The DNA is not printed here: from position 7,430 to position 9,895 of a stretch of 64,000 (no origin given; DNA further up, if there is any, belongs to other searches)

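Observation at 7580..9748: Compact glycyl-radical enzyme (C-x-E eliminase class) with no activating enzyme in 64 kb, embedded among mannan and sulfated-glycan genes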

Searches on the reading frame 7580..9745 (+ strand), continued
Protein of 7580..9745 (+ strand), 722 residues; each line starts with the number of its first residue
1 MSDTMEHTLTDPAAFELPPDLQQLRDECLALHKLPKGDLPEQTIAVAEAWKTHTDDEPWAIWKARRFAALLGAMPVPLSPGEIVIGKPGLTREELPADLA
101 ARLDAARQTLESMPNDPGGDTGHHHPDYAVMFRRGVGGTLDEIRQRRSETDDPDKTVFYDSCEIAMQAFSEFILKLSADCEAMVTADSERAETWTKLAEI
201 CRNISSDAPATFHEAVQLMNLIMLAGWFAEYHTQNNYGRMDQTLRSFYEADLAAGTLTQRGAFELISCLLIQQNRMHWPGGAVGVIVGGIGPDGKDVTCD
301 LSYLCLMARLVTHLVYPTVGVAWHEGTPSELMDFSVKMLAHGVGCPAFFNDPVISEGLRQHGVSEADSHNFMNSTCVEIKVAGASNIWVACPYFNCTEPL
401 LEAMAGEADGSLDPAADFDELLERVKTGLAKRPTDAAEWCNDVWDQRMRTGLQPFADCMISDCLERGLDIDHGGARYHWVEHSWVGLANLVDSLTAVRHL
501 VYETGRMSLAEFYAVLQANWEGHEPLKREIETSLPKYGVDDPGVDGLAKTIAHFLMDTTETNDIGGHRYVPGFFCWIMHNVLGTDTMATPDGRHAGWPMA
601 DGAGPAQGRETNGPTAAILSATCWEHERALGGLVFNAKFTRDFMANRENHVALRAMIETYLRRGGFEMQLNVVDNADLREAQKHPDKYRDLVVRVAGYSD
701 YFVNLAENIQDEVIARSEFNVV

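Call 9: find_homologous_proteins(query=window:7580-9745:+, max_evalue=1e-10)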
Query window:7580-9745:+ (722 aa): 664 proteins with E <= 1e-10 among 8000 candidates; the best 120 are listed.
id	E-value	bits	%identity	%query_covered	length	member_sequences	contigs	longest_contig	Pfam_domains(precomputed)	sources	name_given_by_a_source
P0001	0.0e+0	1544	90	100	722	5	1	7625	PF02901.21,PF01228.27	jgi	-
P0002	0.0e+0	1462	84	100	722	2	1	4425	PF02901.21,PF01228.27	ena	-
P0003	0.0e+0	1431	84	99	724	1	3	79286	PF02901.21,PF01228.27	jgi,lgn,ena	-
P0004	0.0e+0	1397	81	100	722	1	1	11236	PF02901.21,PF01228.27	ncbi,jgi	jgi:pyruvate-formate lyase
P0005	0.0e+0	1395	82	100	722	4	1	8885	PF02901.21,PF01228.27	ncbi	-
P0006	0.0e+0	1391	81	100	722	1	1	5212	PF02901.21,PF01228.27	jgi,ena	-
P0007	0.0e+0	1370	80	100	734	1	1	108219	PF02901.21,PF01228.27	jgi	jgi:trans-4-hydroxy-L-proline dehydratase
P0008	0.0e+0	1340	78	100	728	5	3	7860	PF02901.21,PF01228.27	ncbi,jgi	jgi:pyruvate-formate lyase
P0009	0.0e+0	1338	78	100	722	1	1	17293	PF02901.21,PF01228.27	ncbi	-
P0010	0.0e+0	1026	62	98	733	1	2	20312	PF02901.21,PF01228.27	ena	-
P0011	1.4e-269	914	57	98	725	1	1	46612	PF02901.21,PF01228.27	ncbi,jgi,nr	ncbi:MAG: hypothetical protein GXP25_09415 [Planctomycetes bacterium]|nr:hypothetical protein [Planc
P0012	4.9e-267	906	58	98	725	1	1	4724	PF02901.21,PF01228.27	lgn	-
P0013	1.4e-266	904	57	98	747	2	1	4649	PF02901.21,PF01228.27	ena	-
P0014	8.2e-263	892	56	97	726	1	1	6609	PF02901.21,PF01228.27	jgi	-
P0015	3.3e-262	890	56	98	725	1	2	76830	PF02901.21,PF01228.27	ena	-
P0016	2.5e-260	884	56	98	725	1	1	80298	PF02901.21,PF01228.27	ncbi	ncbi:MAG: pyruvate formate lyase family protein [Planctomycetota bacterium]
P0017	9.3e-260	882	57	98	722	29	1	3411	PF02901.21,PF01228.27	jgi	-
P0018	1.3e-259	881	56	98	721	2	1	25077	PF02901.21,PF01228.27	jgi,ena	-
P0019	7.8e-259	879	55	99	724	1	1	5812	PF02901.21,PF01228.27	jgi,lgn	-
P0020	2.9e-258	877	55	99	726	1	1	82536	PF02901.21,PF01228.27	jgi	-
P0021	4.9e-258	876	56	98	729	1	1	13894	PF02901.21,PF01228.27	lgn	-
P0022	2.3e-257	874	55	98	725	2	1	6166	PF02901.21,PF01228.27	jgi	-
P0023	5.5e-257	873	55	98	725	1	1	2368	PF02901.21,PF01228.27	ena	-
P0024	2.4e-256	870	55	98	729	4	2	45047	PF02901.21,PF01228.27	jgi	jgi:pyruvate-formate lyase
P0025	4.3e-256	870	56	98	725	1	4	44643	PF02901.21,PF01228.27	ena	-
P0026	1.4e-255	868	56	98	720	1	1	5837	PF02901.21,PF01228.27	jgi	jgi:formate C-acetyltransferase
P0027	1.3e-254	865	54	99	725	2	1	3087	PF02901.21,PF01228.27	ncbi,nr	ncbi:MAG: hypothetical protein KKI08_24885 [Armatimonadetes bacterium]|nr:hypothetical protein [Arma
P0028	1.7e-254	864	54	99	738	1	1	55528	PF02901.21,PF01228.27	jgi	jgi:formate C-acetyltransferase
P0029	2.2e-254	864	54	99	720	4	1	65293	PF02901.21,PF01228.27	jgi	-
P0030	3.1e-254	863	56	98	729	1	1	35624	PF02901.21,PF01228.27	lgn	-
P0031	3.3e-254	863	56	98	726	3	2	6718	PF02901.21,PF01228.27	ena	-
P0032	1.7e-253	861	55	99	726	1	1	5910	PF02901.21,PF01228.27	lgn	-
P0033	2.0e-253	861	55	98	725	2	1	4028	PF02901.21,PF01228.27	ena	-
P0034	2.9e-253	860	54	100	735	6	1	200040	PF02901.21,PF01228.27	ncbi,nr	ncbi:hypothetical protein LLH23_14075 [bacterium]|nr:hypothetical protein [bacterium]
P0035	1.2e-252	858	54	97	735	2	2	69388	PF02901.21,PF01228.27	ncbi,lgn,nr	ncbi:MAG: hypothetical protein A3K19_32545 [Lentisphaerae bacterium RIFOXYB12_FULL_65_16]|nr:MAG: hy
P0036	1.4e-252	858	55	98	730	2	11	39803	PF02901.21,PF01228.27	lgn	-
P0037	1.6e-252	858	53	99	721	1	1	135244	PF02901.21,PF01228.27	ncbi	-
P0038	1.6e-252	858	55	97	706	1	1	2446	PF02901.21,PF01228.27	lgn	-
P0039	5.0e-252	856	54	98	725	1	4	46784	PF02901.21,PF01228.27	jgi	-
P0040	5.2e-252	856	54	99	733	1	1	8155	PF02901.21,PF01228.27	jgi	-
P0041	1.7e-251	854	53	98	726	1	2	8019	PF02901.21,PF01228.27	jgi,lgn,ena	-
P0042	2.7e-251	854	55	97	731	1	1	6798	PF02901.21,PF01228.27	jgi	jgi:formate C-acetyltransferase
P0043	4.2e-251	853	55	99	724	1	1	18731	PF02901.21,PF01228.27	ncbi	-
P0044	5.2e-251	853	55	98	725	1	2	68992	PF02901.21,PF01228.27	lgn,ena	-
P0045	7.2e-251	852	56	96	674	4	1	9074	PF02901.21,PF01228.27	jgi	jgi:formate C-acetyltransferase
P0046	7.2e-251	852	53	98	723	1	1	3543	PF02901.21,PF01228.27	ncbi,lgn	ncbi:MAG: pyruvate formate lyase family protein [Candidatus Poribacteria bacterium]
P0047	8.1e-251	852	53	99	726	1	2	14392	PF02901.21,PF01228.27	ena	-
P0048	1.7e-250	851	53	99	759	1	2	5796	PF02901.21,PF01228.27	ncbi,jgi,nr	ncbi:MAG: hypothetical protein FJ279_18015 [Planctomycetes bacterium]|nr:hypothetical protein [Planc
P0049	1.9e-250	851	55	98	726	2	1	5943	PF02901.21,PF01228.27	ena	-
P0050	2.7e-250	850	54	98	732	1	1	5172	PF02901.21,PF01228.27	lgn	-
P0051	3.3e-250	850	54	98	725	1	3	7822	PF02901.21,PF01228.27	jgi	-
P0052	3.5e-250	850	54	98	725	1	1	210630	PF02901.21,PF01228.27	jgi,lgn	jgi:formate C-acetyltransferase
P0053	4.5e-250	850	54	98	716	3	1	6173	PF02901.21,PF01228.27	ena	-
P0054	4.9e-250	850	54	98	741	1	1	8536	PF02901.21,PF01228.27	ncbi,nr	ncbi:MAG: hypothetical protein HYY04_10090 [Chloroflexi bacterium]|nr:hypothetical protein [Chlorofl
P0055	5.3e-250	850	54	99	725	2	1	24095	PF02901.21,PF01228.27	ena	-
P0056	1.1e-249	849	55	97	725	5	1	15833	PF02901.21,PF01228.27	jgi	-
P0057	1.9e-249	848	53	97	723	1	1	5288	PF02901.21,PF01228.27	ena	-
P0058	2.4e-249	847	52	99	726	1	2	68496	PF02901.21,PF01228.27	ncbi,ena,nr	ncbi:TPA: hypothetical protein EYP66_04945 [Candidatus Poribacteria bacterium]|nr:hypothetical prote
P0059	3.0e-249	847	55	98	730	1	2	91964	PF02901.21,PF01228.27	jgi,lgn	jgi:pyruvate-formate lyase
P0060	4.4e-249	846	54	98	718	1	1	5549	PF02901.21,PF01228.27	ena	-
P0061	4.8e-249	846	53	99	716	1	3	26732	PF02901.21,PF01228.27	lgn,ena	-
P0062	4.9e-249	846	52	99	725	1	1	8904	PF02901.21,PF01228.27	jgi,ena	-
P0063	9.2e-249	845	54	98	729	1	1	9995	PF02901.21,PF01228.27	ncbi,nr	ncbi:MAG: hypothetical protein HYU66_10095 [Armatimonadetes bacterium]|nr:hypothetical protein [Arma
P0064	1.0e-248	845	52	98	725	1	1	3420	PF02901.21,PF01228.27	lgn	-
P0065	1.2e-248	845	53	98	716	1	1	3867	PF02901.21,PF01228.27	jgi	-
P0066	1.8e-248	844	54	96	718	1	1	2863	PF02901.21,PF01228.27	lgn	-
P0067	1.9e-248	844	53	99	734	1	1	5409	PF02901.21,PF01228.27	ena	-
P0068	2.5e-248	844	52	100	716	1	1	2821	PF02901.21,PF01228.27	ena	-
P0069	2.6e-248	844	54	99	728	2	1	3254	PF02901.21,PF01228.27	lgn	-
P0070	5.2e-248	843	54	98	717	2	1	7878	PF02901.21,PF01228.27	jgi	-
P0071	6.1e-248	843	56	96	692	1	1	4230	PF02901.21,PF01228.27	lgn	-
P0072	7.9e-248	842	52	100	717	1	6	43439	PF02901.21,PF01228.27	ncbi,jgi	-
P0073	1.1e-247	842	54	99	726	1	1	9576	PF02901.21,PF01228.27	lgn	-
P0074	1.3e-247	842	52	98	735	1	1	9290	PF02901.21,PF01228.27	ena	-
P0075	1.5e-247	841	53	98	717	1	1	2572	PF02901.21,PF01228.27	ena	-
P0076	1.6e-247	841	54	95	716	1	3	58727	PF02901.21,PF01228.27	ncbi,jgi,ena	-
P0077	1.8e-247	841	53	97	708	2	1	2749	PF02901.21,PF01228.27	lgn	-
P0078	1.9e-247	841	54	99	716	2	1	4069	PF02901.21,PF01228.27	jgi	-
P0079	2.1e-247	841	54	98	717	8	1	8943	PF02901.21,PF01228.27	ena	-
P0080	2.2e-247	841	55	98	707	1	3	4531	PF02901.21,PF01228.27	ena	-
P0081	3.0e-247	840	53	98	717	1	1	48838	PF02901.21,PF01228.27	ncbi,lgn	-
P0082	3.4e-247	840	53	98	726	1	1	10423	PF02901.21,PF01228.27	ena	-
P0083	3.7e-247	840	53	99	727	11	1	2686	PF02901.21,PF01228.27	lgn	-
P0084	8.2e-247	839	54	98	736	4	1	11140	PF02901.21,PF01228.27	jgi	jgi:formate C-acetyltransferase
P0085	1.5e-246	838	53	99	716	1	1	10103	PF02901.21,PF01228.27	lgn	-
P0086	1.6e-246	838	53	97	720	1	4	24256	PF02901.21,PF01228.27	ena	-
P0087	1.9e-246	838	53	98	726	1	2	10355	PF02901.21,PF01228.27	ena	-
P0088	2.4e-246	837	54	98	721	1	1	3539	PF02901.21,PF01228.27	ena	-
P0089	2.5e-246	837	55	100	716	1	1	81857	PF02901.21,PF01228.27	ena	-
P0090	4.4e-246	837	53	98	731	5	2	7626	PF02901.21,PF01228.27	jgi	-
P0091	4.5e-246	837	53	97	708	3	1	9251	PF02901.21,PF01228.27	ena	-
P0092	5.2e-246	836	54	99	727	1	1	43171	PF02901.21,PF01228.27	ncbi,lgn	-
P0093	5.8e-246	836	54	99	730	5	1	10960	PF02901.21,PF01228.27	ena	-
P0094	7.0e-246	836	53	97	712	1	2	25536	PF02901.21,PF01228.27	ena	-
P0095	8.0e-246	836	54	98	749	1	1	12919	PF02901.21,PF01228.27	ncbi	-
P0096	2.2e-245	834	53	98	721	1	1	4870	PF02901.21,PF01228.27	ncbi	-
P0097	2.6e-245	834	52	98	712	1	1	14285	PF02901.21,PF01228.27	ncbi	-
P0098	2.8e-245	834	52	98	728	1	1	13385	PF02901.21,PF01228.27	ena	-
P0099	3.8e-245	833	53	99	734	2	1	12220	PF02901.21,PF01228.27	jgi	jgi:pyruvate-formate lyase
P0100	3.9e-245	833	52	98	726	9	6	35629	PF02901.21,PF01228.27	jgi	-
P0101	5.7e-245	833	53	99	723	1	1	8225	PF02901.21,PF01228.27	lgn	-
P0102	8.7e-245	832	52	97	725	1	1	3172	PF02901.21,PF01228.27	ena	-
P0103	9.2e-245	832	51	98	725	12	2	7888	PF02901.21,PF01228.27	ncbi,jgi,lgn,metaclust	metaclust:\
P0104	1.0e-244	832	52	98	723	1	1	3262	PF02901.21,PF01228.27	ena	-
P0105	1.2e-244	832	54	95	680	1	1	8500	PF02901.21,PF01228.27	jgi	-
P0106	1.2e-244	832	54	98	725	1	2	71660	PF02901.21,PF01228.27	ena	-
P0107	1.3e-244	832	52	98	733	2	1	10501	PF02901.21,PF01228.27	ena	-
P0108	1.4e-244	832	53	98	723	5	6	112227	PF02901.21,PF01228.27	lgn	-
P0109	1.9e-244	831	52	98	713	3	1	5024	PF02901.21,PF01228.27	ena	-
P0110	3.3e-244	830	54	99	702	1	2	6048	PF02901.21,PF01228.27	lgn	-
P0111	3.6e-244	830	54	97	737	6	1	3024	PF02901.21,PF01228.27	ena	-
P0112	4.0e-244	830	53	97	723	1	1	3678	PF02901.21,PF01228.27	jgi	jgi:formate C-acetyltransferase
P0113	5.7e-244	830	53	95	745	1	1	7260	PF02901.21,PF01228.27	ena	-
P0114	8.7e-244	829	54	98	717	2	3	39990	PF02901.21,PF01228.27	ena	-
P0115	2.1e-243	828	53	98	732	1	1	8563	PF02901.21,PF01228.27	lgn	-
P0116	3.1e-243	827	54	98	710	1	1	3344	PF02901.21,PF01228.27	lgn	-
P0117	3.4e-243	827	52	99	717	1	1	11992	PF02901.21,PF01228.27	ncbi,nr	ncbi:hypothetical protein GF312_20185 [Candidatus Poribacteria bacterium]|nr:hypothetical protein [C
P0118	5.2e-243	826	53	98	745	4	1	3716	PF02901.21,PF01228.27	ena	-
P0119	5.3e-243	826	53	98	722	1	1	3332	PF02901.21,PF01228.27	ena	-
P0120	6.1e-243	826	52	98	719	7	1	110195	PF02901.21,PF01228.27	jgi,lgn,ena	-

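Call 10: find_encoding_contigs(protein=window:7580-9745:+, flank=10000, max_places=6)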
Protein window:7580-9745:+ (722 aa): no gene with exactly this product is on record in the collection.

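Call 11: find_encoding_contigs(protein=P0007, flank=10000, max_places=3)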
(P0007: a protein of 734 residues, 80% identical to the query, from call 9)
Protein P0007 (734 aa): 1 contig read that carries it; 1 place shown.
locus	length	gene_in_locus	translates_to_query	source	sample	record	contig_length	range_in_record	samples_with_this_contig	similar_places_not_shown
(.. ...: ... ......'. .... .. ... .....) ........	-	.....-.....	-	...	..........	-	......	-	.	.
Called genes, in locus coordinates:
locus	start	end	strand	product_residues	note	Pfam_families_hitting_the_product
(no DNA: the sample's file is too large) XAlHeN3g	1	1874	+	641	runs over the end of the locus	PF26549:Tricorn_N, PF13414:TPR_11 (weak), PF13432:TPR_16 (weak), PF00515:TPR_1 (weak), PF07719:TPR_2 (weak), PF13424:TPR_12, PF14559:TPR_19, PF13414:TPR_11, +23 more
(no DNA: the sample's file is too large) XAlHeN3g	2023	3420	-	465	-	PF00890:FAD_binding_2 (weak), PF01266:DAO (weak), PF12831:FAD_oxidored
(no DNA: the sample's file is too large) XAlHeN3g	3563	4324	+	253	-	PF00248:Aldo_ket_red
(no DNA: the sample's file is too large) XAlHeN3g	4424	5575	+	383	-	PF01208:URO-D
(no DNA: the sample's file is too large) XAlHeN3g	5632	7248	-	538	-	PF00884:Sulfatase, PF16347:SGSH_C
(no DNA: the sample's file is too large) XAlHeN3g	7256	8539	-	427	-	PF01120:Alpha_L_fucos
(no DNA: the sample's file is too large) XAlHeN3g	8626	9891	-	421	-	PF07690:MFS_1, PF12832:MFS_1_like, PF13347:MFS_2 (weak), PF07690:MFS_1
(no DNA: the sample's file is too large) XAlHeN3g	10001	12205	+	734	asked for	PF02901:PFL-like, PF01228:Gly_radical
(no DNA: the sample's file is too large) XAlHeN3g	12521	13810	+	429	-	PF04909:Amidohydro_2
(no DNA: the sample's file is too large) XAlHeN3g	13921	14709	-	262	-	-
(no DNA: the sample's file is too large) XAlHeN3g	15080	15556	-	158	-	-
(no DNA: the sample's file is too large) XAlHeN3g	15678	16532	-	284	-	PF01261:AP_endonuc_2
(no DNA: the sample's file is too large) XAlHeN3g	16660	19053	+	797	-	PF22124:Glyco_hydro_95_cat, PF21307:Glyco_hydro_95_C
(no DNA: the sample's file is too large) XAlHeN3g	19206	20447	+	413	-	-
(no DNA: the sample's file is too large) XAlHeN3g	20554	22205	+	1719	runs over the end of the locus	PF01839:FG-GAP (faint), PF13517:FG-GAP_3, PF07705:CARDB (weak), PF13517:FG-GAP_3, PF07705:CARDB, PF04151:PPC, PF18962:Por_Secre_tail (faint), PF04151:PPC (weak)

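Call 12: find_encoding_contigs(protein=P0003, flank=10000, max_places=2)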
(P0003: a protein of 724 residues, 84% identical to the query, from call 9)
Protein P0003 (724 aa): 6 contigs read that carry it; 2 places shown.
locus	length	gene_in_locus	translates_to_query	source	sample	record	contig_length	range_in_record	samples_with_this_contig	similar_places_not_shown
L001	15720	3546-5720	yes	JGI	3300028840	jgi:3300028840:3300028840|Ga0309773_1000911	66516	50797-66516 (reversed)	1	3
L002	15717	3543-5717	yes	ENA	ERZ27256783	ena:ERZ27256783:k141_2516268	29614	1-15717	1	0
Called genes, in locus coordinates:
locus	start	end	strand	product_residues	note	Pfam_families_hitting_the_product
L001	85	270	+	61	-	-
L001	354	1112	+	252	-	PF01209:Ubie_methyltran (weak), PF02353:CMAS (weak), PF05175:MTS (weak), PF05401:NodS (weak), PF13489:Methyltransf_23, PF13649:Methyltransf_25, PF13847:Methyltransf_31, PF08241:Methyltransf_11, +1 more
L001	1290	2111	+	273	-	PF01261:AP_endonuc_2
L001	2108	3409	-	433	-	PF04909:Amidohydro_2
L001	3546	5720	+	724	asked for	PF02901:PFL-like, PF01228:Gly_radical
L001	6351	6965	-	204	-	PF03358:FMN_red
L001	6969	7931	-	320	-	PF04055:Radical_SAM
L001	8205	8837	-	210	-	PF02596:DUF169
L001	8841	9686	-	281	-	-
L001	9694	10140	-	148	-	PF03061:4HBT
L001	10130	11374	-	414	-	PF02374:ArsA_ATPase, PF09140:MipZ (weak), PF10609:ParA, PF13614:AAA_31 (weak), PF01656:CbiA, PF02579:Nitro_FeMo-Co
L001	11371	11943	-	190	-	PF02663:FmdE, PF01258:zf-dskA_traR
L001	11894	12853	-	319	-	PF01656:CbiA, PF10609:ParA (faint), PF00037:Fer4 (faint), PF12838:Fer4_7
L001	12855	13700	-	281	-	PF00142:Fer4_NifH (faint), PF01656:CbiA, PF10609:ParA, PF13614:AAA_31 (weak), PF12838:Fer4_7 (faint), PF00037:Fer4 (weak), PF14697:Fer4_21, PF00037:Fer4 (weak), +5 more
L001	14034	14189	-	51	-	-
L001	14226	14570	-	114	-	-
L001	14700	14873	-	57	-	-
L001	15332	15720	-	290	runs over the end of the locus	PF01937:ARMT1-like_dom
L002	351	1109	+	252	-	PF01209:Ubie_methyltran (weak), PF02353:CMAS (weak), PF05175:MTS (weak), PF05401:NodS (weak), PF13489:Methyltransf_23, PF13649:Methyltransf_25, PF13847:Methyltransf_31, PF08241:Methyltransf_11, +1 more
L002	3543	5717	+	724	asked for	PF02901:PFL-like, PF01228:Gly_radical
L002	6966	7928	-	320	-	PF04055:Radical_SAM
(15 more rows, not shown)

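Call 13: find_encoding_contigs(protein=P0034, flank=10000, max_places=2)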
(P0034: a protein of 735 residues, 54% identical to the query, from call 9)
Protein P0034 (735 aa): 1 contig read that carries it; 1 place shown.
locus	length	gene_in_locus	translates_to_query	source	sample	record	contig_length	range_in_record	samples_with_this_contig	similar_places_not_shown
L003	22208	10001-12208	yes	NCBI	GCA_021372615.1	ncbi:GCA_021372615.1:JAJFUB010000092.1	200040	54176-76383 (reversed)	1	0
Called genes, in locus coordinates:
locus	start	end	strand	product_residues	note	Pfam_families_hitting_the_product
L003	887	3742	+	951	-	PF16147:DUF4855, PF00754:F5_F8_type_C (weak), PF22633:F5_F8_type_C_2 (faint)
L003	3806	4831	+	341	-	PF00389:2-Hacid_dh, PF02826:2-Hacid_dh_C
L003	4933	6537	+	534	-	PF13231:PMT_2 (weak)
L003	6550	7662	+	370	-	PF01168:Ala_racemase_N, PF14031:D-ser_dehydrat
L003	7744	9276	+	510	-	PF19568:Spore_III_AA, PF25516:PTPase, PF01424:R3H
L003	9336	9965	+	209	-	PF02223:Thymidylate_kin, PF13521:AAA_28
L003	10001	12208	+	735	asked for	PF02901:PFL-like, PF01228:Gly_radical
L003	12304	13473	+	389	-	PF13177:DNA_pol3_delta2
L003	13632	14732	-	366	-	PF01321:Creatinase_N, PF00557:Peptidase_M24 (weak)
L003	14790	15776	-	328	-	-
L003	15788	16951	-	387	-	PF10509:GalKase_gal_bdg, PF00288:GHMP_kinases_N, PF08544:GHMP_kinases_C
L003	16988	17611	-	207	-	PF05175:MTS, PF03602:Cons_hypoth95 (weak), PF13847:Methyltransf_31, PF08242:Methyltransf_12 (weak), PF13649:Methyltransf_25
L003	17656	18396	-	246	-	PF09911:DUF2140 (faint)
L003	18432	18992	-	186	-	PF01195:Pept_tRNA_hydro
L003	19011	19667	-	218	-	PF01386:Ribosomal_L25p, PF14693:Ribosomal_TL5_C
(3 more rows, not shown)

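Call 14: find_encoding_contigs(protein=P0016, flank=10000, max_places=2)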
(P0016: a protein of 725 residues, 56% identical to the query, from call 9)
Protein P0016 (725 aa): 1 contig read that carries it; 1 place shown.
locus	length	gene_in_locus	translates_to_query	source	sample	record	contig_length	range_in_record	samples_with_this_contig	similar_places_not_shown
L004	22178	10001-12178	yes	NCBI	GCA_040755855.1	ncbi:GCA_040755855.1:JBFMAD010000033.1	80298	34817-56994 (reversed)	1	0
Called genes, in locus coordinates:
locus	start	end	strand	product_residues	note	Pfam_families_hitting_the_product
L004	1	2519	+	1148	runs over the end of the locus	PF07676:PD40 (faint), PF18582:HZS_alpha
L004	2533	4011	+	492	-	PF00884:Sulfatase, PF01663:Phosphodiest, PF16347:SGSH_C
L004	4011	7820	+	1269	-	PF18582:HZS_alpha, PF03781:FGE-sulfatase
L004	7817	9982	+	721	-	PF02901:PFL-like, PF01228:Gly_radical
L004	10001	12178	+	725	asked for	PF02901:PFL-like, PF01228:Gly_radical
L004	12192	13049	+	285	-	PF01073:3Beta_HSD, PF01370:Epimerase, PF02719:Polysacc_synt_2 (weak), PF04321:RmlD_sub_bind, PF13460:NAD_binding_10, PF16363:GDP_Man_Dehyd, PF07993:NAD_binding_4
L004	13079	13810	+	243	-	PF00106:adh_short, PF08659:KR (weak), PF13561:adh_short_C2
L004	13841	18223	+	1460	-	PF00754:F5_F8_type_C, PF22633:F5_F8_type_C_2 (weak), PF00754:F5_F8_type_C, PF22633:F5_F8_type_C_2 (weak), PF18582:HZS_alpha, PF03781:FGE-sulfatase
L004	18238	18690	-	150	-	PF00383:dCMP_cyt_deam_1, PF14437:MafB19-deam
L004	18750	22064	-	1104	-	PF22637:CBM_4_9_1 (weak)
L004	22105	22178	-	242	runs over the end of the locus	PF18912:DZR_2, PF00156:Pribosyltran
